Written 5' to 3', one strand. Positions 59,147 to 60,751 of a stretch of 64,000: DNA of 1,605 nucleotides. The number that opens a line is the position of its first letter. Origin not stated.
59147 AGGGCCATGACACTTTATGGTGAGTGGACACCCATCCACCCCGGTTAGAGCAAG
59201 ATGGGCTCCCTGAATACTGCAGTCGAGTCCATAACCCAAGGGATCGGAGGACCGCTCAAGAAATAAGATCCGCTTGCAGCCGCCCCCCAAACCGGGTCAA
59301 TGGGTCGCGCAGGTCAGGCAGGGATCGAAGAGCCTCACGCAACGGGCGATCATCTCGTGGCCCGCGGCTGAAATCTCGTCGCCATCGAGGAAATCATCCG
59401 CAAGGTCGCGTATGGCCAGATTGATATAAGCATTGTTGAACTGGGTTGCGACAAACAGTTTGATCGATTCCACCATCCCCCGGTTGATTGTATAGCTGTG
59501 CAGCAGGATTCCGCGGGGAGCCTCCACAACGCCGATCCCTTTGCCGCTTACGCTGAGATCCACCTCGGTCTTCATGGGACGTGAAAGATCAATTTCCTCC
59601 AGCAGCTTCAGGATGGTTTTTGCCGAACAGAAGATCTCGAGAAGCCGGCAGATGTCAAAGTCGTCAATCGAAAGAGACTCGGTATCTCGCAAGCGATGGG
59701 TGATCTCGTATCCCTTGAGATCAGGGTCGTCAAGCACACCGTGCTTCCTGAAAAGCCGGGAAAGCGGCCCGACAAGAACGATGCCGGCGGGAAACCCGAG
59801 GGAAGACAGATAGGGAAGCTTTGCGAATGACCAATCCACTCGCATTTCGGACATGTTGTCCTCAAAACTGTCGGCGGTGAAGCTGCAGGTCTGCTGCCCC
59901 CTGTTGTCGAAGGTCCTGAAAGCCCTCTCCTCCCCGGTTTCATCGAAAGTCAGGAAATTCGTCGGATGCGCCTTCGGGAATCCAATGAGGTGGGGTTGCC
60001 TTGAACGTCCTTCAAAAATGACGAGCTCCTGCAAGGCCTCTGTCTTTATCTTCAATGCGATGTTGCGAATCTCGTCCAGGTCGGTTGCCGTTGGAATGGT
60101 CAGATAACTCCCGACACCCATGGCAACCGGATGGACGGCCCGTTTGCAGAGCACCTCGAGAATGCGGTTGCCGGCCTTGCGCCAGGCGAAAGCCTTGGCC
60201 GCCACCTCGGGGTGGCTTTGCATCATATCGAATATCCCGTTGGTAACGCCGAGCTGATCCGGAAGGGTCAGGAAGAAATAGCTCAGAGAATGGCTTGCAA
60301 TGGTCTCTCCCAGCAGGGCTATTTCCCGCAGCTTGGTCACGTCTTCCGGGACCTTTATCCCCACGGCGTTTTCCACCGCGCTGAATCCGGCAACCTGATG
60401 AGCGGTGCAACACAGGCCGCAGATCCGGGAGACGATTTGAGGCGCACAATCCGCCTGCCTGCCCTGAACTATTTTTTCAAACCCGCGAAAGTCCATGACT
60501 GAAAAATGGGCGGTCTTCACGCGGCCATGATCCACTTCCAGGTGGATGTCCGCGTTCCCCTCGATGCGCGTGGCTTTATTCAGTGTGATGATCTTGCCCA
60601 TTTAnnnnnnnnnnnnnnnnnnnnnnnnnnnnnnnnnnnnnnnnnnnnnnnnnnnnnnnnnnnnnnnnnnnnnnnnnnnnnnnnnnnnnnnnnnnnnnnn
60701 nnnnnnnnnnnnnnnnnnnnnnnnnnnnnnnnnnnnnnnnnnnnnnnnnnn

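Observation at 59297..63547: Four-gene operon coupling a [NiFe] hydrogenase to cyclic-nucleotide signalling (cyclase-FHA, cNMP-binding protein, cNMP::small subunit, large subunit)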

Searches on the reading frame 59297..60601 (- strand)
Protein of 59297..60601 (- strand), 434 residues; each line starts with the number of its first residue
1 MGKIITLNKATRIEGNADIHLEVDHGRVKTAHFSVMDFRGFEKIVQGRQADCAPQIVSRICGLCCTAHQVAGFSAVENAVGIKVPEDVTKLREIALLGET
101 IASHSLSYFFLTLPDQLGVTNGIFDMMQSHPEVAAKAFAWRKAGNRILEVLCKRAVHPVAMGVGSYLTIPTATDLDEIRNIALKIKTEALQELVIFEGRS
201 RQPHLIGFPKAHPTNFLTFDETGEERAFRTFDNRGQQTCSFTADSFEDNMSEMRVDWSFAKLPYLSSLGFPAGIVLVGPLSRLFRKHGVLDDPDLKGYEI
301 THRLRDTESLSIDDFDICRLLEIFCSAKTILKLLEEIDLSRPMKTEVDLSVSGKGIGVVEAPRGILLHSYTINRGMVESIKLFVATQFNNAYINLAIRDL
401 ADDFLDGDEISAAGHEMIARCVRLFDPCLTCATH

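Call 3: search_protein_families(library=pfam, proteins=[window:59297-60601:-], max_evalue=0.01)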
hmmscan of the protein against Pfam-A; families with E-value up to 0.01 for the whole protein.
window:59297-60601:- (434 aa): 1 family
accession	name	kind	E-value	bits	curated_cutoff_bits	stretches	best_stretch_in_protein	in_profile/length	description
PF00374.24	NiFeSe_Hases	-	7.6e-29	101.4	25.8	2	39-162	1-124/508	Nickel-dependent hydrogenase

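Call 4: search_protein_families(library=ncbifam, proteins=[window:59297-60601:-], max_evalue=0.01)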
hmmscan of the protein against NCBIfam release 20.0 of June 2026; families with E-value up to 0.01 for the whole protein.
window:59297-60601:- (434 aa): 12 families
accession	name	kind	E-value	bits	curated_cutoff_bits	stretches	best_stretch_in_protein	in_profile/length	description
NF041785.2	VhuA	equivalog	8e-56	189.4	800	2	1-164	1-170/418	F420-non-reducing hydrogenase Vhu subunit A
NF040828.1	sulfhyd_ShyA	equivalog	2.2e-51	175.1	700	1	4-434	2-411/415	NAD(P)-dependent hydrogenase/sulfhydrogenase 2 subunit alpha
TIGR03295.1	frhA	equivalog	4.2e-45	154.4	392.5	2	1-169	1-165/412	coenzyme F420 hydrogenase subunit alpha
NF040832.1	sulfhyd_HydA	equivalog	3.5e-42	145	880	1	5-434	5-422/426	NADPH-dependent hydrogenase/sulfhydrogenase 1 subunit alpha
NF033181.1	NiFeSe_hydrog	equivalog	9.9e-40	136.9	600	2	5-121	4-120/507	nickel-dependent hydrogenase large subunit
NF045518.1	H2_NiFeSe_large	exception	2.9e-39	135.2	780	2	5-116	4-115/485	NiFeSe hydrogenase large subunit HysA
NF007778.0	PRK10467.1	equivalog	6.4e-30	103.9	969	2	2-123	2-123/567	hydrogenase 2 large subunit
NF007550.0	PRK10170.1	equivalog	5.1e-23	81.3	1101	2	3-143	17-158/597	Ni/Fe-hydrogenase large subunit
NF008974.0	PRK12322.1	equivalog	0.00076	18.5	522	1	21-108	26-114/366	NADH-quinone oxidoreductase subunit D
NF004739.1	PRK06075.1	equivalog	0.00085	18.2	360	1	14-106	13-106/384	NADH-quinone oxidoreductase subunit D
NF040602.1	F420_dehyd_FpoD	exception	0.0035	16.4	600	1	19-107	25-114/372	F420H2 dehydrogenase subunit FpoD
TIGR01962.1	NuoD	equivalog_domain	0.0044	15.9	459.35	1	19-128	20-128/386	NADH dehydrogenase (quinone) subunit D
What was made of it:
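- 59297..60601 (-): [NiFe] large subunit (434 aa). It is group-3c-like, has no C-terminal extension, and carries RIEGN instead of RIEGH. NCBIfam gives VhuA at 189 bits and ShyA at 175 bits, both far below the family cut-offs (call 4).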

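Call 29: search_solved_structures(query=window:59297-60601:-, max_evalue=0.00001, show_alignments=1)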
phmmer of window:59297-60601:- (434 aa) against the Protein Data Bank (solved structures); distinct sequences matched with E-value up to 0.00001: 69 (the best 60 are shown).
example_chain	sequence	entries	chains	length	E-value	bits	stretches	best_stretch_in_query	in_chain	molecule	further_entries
9sw2_F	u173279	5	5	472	4.3e-55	190.4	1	5-434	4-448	F420-non-reducing hydrogenase subunit A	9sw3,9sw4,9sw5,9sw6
7t2r_D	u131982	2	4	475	1.9e-53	185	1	6-434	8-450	NiFe hydrogenase large subunit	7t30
5odc_F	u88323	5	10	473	5.6e-53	183.4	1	6-434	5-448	Methyl-viologen reducing hydrogenase subunit A | Methyl-viologen reducing hydrogenase, subunit A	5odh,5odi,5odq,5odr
9sfi_g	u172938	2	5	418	6.5e-48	166.8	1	1-401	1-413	Coenzyme F420-reducing hydrogenase, alpha subunit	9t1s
5xf9_D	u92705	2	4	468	3.7e-44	154.4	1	5-434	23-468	NAD-reducing hydrogenase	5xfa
5yxy_A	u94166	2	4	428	3.9e-36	127.9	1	5-434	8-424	Cytosolic NiFe-hydrogenase, alpha subunit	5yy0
9e15_B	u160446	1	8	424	1.7e-35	125.8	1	5-434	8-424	Sulfhydrogenase 1 subunit alpha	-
9nez_D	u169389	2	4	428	1.8e-35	125.8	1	5-434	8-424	Sulfhydrogenase 1 subunit alpha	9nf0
9e1j_B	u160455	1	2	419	1.9e-35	125.7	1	5-434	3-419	Sulfhydrogenase 1 subunit alpha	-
4ci0_A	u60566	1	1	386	6.5e-31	110.8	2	4-165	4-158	F420-REDUCING HYDROGENASE, SUBUNIT ALPHA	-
3zfs_A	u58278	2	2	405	7.9e-31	110.5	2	4-165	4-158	F420-REDUCING HYDROGENASE, SUBUNIT ALPHA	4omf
5jsu_B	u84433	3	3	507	6.1e-27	97.7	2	5-115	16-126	Periplasmic [NiFeSe] hydrogenase, large subunit, selenocysteine-containing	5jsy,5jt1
9r51_A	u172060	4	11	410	1.2e-26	96.7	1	1-167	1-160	F420-reducing [NiFe]-hydrogenase from Methanothermococcus thermolithotrophicus subunit alp | F420-reducing [NiFe]-hydrogenase from Methanothermococcus thermolit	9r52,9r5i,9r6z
6z8m_B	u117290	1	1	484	6.4e-26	94.3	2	5-115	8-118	Periplasmic [NiFeSe] hydrogenase, large subunit, selenocysteine-containing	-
6ruc_B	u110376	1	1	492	6.8e-26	94.2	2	5-115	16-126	Periplasmic [NiFeSe] hydrogenase, large subunit, selenocysteine-containing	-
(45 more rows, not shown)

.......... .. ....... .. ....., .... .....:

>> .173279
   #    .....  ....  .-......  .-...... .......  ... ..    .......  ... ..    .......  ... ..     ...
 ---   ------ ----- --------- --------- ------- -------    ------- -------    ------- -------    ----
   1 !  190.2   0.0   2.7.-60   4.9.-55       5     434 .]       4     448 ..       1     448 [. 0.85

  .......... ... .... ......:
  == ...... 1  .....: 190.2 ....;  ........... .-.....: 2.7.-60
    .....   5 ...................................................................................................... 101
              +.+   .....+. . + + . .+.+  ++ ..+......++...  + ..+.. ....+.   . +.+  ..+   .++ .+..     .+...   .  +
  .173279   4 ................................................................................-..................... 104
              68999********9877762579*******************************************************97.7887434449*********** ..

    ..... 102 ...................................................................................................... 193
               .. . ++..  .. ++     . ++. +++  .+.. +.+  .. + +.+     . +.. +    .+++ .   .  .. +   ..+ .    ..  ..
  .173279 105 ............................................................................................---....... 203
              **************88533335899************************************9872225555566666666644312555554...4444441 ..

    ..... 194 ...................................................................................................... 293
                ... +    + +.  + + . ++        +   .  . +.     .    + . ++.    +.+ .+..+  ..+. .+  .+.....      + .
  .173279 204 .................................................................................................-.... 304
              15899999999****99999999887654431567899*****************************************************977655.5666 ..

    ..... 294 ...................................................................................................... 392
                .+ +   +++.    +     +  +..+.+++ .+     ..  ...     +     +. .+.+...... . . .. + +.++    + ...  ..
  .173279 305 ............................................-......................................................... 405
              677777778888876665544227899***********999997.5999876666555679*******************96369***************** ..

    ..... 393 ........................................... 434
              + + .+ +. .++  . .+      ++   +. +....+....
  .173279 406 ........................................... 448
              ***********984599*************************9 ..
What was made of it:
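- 59297..60601 (-): It matches MvhA in 9sw2_F at 190 bits and in 5odc_F at 183 bits (call 29).
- On Group 2b regulatory (H2-sensing) hydrogenase: The best hits are group 3 (calls 4, 29).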

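Call 34: list_cluster_members(proteins=[P0001, window:59297-60601:-, window:62558-63547:-, window:61972-62445:-])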
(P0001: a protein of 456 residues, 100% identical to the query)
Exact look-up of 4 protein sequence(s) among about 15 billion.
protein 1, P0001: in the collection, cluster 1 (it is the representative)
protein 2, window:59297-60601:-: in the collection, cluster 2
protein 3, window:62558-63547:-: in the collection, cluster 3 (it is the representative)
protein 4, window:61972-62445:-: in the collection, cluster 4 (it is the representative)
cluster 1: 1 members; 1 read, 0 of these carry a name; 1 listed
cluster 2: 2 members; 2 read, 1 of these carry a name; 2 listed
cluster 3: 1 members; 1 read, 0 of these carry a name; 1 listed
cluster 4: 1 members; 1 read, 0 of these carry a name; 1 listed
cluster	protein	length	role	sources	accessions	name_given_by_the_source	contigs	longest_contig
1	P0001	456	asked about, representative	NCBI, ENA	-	-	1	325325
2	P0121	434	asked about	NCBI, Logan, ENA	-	-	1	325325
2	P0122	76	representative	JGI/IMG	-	NAD-reducing hydrogenase large subunit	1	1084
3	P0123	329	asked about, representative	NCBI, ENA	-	-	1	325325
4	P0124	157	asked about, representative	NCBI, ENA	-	-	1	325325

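Call 65: search_dna_similar(query=window:59297-60601:-, collection=plasmids, mode=protein, max_rows=25, max_evalue=1e-10)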
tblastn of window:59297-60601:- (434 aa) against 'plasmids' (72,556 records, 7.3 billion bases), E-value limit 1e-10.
Records with a match: 57; places in all: 60; records where one place covers at least 80% of the query: 21.
Best place of each record, by identity: <60% 57.
By first word of the organism name: Escherichia 13; Azospirillum 7; Rhodococcus 6; Streptomyces 5; Acaryochloris 3; Cupriavidus 3; Rhizobium 3; Burkholderia 2; Salmonella 2; Mesorhizobium 2; and 9 more.
By predicted mobility (MOB-suite, as given by PLSDB): non-mobilizable 38; conjugative 10; mobilizable 9.
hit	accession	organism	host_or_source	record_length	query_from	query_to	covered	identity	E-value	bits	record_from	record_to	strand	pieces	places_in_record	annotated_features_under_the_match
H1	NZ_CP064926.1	Acaryochloris marina S15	cell culture,surface of Pikea pinnata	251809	1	434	100%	30.8%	6e-50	189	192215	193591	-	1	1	Ni/Fe hydrogenase subunit alpha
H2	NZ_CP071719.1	Acaryochloris sp. 'Moss Beach'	culture,intertidal zone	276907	1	434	100%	30.8%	6e-50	189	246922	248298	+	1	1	Ni/Fe hydrogenase subunit alpha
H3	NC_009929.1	Acaryochloris marina MBIC11017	-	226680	1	434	100%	30.0%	2e-50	191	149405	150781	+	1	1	Ni/Fe hydrogenase subunit alpha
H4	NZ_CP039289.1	Cupriavidus necator H16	single cell,sludge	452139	1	434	100%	28.8%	6e-47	180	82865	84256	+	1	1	hoxH: bidirectional NAD-reducing hydrogenase subunit HoxH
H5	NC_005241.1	Cupriavidus necator H16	-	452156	1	434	100%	28.8%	6e-47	180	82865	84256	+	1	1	hoxH: bidirectional NAD-reducing hydrogenase subunit HoxH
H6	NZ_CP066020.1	Cupriavidus necator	-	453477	1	434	100%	28.8%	6e-47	180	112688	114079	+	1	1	hoxH: bidirectional NAD-reducing hydrogenase subunit HoxH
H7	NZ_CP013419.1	Burkholderia savannae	soil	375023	3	434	100%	28.7%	9e-33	139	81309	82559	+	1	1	nickel-dependent hydrogenase large subunit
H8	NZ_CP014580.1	Paraburkholderia phytofirmans OLGA172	-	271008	3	434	100%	28.1%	9e-35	144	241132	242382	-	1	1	nickel-dependent hydrogenase large subunit | oxidoreductase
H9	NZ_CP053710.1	Lichenicola cladoniae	Cladonia borealis,cell culture,lichen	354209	5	434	99%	27.8%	3e-41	163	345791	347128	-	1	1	Ni/Fe hydrogenase subunit alpha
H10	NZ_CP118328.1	Rhodococcus sp. DK17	pure culture,crude oil-contaminated soil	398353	5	434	99%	27.7%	1e-32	138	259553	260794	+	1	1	nickel-dependent hydrogenase large subunit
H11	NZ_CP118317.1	Rhodococcus sp. DK180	pure culture,crude oil-contaminated soil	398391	5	434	99%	27.7%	1e-32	138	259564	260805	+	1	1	nickel-dependent hydrogenase large subunit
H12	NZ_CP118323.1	Rhodococcus sp. DK176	pure culture,crude oil-contaminated soil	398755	5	434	99%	27.7%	1e-32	138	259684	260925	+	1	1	nickel-dependent hydrogenase large subunit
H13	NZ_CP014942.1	Rhodococcus sp. BH4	cell culture,sludge of membrane ...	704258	5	373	85%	30.6%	1e-32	138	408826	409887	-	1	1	Ni/Fe hydrogenase subunit alpha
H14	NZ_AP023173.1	Rhodococcus qingshengii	-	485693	5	373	85%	30.4%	8e-33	139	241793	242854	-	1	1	Ni/Fe hydrogenase subunit alpha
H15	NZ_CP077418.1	Rhodococcus qingshengii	pure culture,oil-contaminated water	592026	5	373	85%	30.1%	3e-32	137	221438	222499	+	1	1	Ni/Fe hydrogenase subunit alpha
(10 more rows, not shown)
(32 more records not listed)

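Call 66: get_annotated_region(hit=H5, flank=5000)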
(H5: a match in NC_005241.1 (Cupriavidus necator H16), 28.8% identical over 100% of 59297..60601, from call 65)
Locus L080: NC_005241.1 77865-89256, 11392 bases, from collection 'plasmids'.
description: Cupriavidus necator H16 megaplasmid pHG1, complete sequence
organism: Cupriavidus necator H16 (NCBI taxid 381666)
taxonomy: Bacteria; Pseudomonadota; Betaproteobacteria; Burkholderiales; Burkholderiaceae; Cupriavidus; Cupriavidus necator; Cupriavidus necator H16
host: -; source: -; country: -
typing (MOB-suite, as given by PLSDB): conjugative; replicon rep_cluster_120; relaxase MOBH,MOBP; mating-pair formation MPF_T
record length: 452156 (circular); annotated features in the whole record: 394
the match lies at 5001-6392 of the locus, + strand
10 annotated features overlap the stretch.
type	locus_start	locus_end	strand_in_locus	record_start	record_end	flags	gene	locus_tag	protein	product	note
CDS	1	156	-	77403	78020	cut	-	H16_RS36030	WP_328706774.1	tyrosine-type recombinase/integrase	GO:0015074 - DNA integration [Evidence IEA]; GO:0006310 - DNA recombination [Evidence IEA]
CDS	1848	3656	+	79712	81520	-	hoxF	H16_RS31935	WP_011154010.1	bidirectional NAD-reducing hydrogenase diaphorase subunit HoxF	-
CDS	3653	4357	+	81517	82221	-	hoxU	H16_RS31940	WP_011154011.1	bidirectional NAD-reducing hydrogenase diaphorase subunit HoxU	-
CDS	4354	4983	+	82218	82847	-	-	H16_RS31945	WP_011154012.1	NADP oxidoreductase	-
CDS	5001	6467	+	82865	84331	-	hoxH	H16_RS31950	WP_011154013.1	bidirectional NAD-reducing hydrogenase subunit HoxH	-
CDS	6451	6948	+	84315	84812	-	-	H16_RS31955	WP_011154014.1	hydrogenase maturation protease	-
CDS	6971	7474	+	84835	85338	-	-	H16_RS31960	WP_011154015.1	cyclic nucleotide-binding domain-containing protein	-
CDS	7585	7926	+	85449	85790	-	hypA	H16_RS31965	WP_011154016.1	hydrogenase maturation nickel metallochaperone HypA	GO:0036211 - protein modification process [Evidence IEA]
CDS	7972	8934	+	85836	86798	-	hypB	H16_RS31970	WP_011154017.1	hydrogenase nickel incorporation protein HypB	GO:0051604 - protein maturation [Evidence IEA]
CDS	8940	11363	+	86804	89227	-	hypF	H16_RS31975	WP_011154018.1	carbamoyltransferase HypF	GO:0036211 - protein modification process [Evidence IEA]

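Call 67: get_annotated_region(hit=H10, flank=5000)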
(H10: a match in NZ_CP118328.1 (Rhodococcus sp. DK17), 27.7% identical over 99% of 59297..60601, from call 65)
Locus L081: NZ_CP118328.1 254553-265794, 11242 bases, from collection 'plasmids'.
description: Rhodococcus sp. DK17 plasmid pDK1, complete sequence
organism: Rhodococcus sp. DK17 (NCBI taxid 186196)
taxonomy: Bacteria; Actinomycetota; Actinomycetes; Mycobacteriales; Nocardiaceae; Rhodococcus; Rhodococcus sp. DK17
host: -; source: pure culture,crude oil-contaminated soil; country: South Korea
typing (MOB-suite, as given by PLSDB): non-mobilizable; replicon rep_cluster_313
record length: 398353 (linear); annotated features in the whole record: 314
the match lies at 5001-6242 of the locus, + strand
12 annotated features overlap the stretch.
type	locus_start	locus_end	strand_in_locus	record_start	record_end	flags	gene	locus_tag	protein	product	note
CDS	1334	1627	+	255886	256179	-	-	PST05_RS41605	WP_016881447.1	DUF1876 domain-containing protein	-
CDS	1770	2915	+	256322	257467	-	-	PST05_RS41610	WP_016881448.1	4Fe-4S dicluster domain-containing protein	-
CDS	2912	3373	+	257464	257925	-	-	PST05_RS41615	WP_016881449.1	cyclic nucleotide-binding domain-containing protein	-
CDS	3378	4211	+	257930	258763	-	-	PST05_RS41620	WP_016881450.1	FAD/NAD(P)-binding protein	-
CDS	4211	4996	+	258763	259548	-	-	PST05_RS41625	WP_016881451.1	oxidoreductase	-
CDS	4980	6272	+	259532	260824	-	-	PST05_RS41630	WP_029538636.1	nickel-dependent hydrogenase large subunit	-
CDS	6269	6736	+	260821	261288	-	-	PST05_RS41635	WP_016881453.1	hydrogenase maturation protease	-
CDS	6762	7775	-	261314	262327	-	-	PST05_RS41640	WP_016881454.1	hypothetical protein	-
CDS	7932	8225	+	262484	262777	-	-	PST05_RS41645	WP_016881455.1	hypothetical protein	-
CDS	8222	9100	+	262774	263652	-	-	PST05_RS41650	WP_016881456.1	universal stress protein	-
CDS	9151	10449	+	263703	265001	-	-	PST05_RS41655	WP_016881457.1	DUF4010 domain-containing protein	-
CDS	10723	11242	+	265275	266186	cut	-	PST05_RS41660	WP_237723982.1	hypothetical protein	-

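Call 71: find_encoding_contigs(protein=window:59297-60601:-, flank=10000, max_places=3)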
Protein window:59297-60601:- (434 aa): 1 contig read that carries it; 1 place shown.
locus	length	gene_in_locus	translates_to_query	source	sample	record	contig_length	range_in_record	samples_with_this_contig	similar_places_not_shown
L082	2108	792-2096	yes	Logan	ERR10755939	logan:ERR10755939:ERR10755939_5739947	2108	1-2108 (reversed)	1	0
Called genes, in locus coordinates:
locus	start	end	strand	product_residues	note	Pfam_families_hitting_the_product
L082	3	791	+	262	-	?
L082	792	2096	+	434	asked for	PF27537:HoxH (weak), PF00374:NiFeSe_Hases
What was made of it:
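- Tried and rejected: The only other contig with the large subunit is 2.1 kb and stops short of the linker (call 71).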
